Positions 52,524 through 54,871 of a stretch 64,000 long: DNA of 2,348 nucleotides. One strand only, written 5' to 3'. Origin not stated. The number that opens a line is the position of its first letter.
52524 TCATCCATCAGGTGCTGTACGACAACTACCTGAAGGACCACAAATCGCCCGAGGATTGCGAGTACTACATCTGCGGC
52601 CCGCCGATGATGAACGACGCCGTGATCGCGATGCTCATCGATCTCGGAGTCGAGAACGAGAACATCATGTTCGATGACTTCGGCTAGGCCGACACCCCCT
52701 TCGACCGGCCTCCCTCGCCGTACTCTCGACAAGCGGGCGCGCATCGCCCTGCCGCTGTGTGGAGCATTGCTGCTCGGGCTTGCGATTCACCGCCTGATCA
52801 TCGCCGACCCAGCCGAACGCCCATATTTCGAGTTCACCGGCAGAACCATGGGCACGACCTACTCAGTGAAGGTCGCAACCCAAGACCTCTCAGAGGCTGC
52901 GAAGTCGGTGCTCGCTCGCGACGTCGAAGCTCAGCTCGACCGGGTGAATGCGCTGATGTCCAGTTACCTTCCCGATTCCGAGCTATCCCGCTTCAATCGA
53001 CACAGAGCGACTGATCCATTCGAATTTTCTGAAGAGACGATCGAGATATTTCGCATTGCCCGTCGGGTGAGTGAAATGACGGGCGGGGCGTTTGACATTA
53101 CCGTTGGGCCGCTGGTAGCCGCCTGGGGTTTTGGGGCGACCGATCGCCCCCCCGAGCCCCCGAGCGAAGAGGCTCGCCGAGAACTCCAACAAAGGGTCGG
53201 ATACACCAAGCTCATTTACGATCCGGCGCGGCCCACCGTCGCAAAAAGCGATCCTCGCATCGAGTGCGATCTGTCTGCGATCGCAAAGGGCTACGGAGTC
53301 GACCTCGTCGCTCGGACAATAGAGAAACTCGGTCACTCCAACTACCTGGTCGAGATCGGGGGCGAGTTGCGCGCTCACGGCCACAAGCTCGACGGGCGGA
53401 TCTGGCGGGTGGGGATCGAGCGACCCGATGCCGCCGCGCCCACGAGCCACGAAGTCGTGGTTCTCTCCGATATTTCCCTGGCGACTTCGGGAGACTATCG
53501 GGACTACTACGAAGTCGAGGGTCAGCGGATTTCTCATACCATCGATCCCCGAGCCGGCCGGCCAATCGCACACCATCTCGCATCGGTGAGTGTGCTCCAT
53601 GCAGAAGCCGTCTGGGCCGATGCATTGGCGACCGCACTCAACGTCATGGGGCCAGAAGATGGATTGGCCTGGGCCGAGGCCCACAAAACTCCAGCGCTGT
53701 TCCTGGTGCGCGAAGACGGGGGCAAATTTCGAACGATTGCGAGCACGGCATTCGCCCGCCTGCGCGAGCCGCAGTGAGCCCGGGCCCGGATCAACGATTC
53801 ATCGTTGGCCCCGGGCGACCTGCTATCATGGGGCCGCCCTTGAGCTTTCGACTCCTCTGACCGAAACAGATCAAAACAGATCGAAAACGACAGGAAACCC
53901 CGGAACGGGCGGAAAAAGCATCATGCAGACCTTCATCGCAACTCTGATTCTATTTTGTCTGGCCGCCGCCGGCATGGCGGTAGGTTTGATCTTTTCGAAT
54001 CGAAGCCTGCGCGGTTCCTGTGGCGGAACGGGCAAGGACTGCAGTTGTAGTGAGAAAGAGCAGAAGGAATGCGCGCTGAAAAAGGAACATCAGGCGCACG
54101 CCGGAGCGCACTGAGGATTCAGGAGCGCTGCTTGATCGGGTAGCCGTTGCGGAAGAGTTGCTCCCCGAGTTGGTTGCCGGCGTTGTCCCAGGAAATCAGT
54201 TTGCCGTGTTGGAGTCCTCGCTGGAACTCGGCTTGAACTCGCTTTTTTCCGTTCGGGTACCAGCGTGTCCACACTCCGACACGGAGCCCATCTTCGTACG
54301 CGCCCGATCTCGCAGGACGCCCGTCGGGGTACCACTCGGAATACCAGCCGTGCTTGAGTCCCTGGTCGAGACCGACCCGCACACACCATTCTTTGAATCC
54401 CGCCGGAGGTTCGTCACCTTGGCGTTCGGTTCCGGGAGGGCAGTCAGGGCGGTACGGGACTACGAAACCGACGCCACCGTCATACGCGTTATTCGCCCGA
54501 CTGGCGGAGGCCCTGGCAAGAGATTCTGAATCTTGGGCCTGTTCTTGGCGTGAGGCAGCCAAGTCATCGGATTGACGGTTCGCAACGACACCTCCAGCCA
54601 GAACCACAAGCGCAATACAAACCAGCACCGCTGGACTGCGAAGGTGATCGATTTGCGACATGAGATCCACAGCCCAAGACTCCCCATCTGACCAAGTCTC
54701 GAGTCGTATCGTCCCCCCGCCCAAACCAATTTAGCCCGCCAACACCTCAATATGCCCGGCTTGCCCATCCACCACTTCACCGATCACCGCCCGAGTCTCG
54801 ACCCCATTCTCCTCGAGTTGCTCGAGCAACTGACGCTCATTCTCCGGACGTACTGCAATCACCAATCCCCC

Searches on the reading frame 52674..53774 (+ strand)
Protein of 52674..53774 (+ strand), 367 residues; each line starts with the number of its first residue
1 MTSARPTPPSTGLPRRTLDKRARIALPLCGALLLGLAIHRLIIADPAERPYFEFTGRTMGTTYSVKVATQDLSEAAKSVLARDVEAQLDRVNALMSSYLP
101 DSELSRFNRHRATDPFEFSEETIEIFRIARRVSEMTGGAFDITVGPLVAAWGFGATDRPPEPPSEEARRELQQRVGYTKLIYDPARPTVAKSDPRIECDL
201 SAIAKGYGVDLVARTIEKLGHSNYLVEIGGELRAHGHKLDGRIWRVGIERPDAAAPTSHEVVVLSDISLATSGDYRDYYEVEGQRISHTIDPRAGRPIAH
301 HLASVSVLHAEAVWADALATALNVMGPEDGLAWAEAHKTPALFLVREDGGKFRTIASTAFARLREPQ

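Call 5: search_protein_families(library=ncbifam, proteins=[window:52674-53774:+], max_evalue=0.01)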
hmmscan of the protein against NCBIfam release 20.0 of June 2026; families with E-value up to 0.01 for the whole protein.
window:52674-53774:+ (367 aa): 1 family
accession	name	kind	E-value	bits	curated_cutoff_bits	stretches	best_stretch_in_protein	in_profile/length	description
NF007774.0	PRK10461.1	equivalog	1.1e-75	254.8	498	1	49-361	32-343/351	FAD:protein FMN transferase ApbE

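Call 6: search_protein_families(library=pfam, proteins=[window:52674-53774:+], max_evalue=0.01)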
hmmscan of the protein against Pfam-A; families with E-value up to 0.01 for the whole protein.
window:52674-53774:+ (367 aa): 1 family
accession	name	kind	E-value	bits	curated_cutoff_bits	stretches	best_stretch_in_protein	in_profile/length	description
PF02424.20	ApbE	-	4.8e-87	292.3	25.6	1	59-342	1-265/266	ApbE family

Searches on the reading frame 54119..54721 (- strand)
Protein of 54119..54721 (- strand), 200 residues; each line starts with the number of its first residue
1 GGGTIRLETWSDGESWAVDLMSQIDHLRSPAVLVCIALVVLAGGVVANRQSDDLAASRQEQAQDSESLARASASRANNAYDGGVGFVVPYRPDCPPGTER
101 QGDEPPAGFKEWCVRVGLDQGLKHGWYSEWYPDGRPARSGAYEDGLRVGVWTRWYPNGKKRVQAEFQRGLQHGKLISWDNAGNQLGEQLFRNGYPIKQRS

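Call 5: search_protein_families(library=ncbifam, proteins=[window:54119-54721:-], max_evalue=0.01)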
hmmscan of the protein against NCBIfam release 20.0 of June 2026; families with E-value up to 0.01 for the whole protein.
window:54119-54721:- (200 aa): 1 family
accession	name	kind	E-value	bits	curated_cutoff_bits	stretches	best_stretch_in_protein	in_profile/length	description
NF033566.1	adhes_LIC20035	equivalog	0.00031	19.7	250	1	123-182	164-227/434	LIC20035 family adhesin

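Call 6: search_protein_families(library=pfam, proteins=[window:54119-54721:-], max_evalue=0.01)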
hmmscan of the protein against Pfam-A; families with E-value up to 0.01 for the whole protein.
window:54119-54721:- (200 aa): 1 family
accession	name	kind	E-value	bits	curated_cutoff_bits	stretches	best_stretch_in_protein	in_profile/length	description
PF07661.19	MORN_2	-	3.6e-05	23.9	29.6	0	147-167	1-21/22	MORN repeat variant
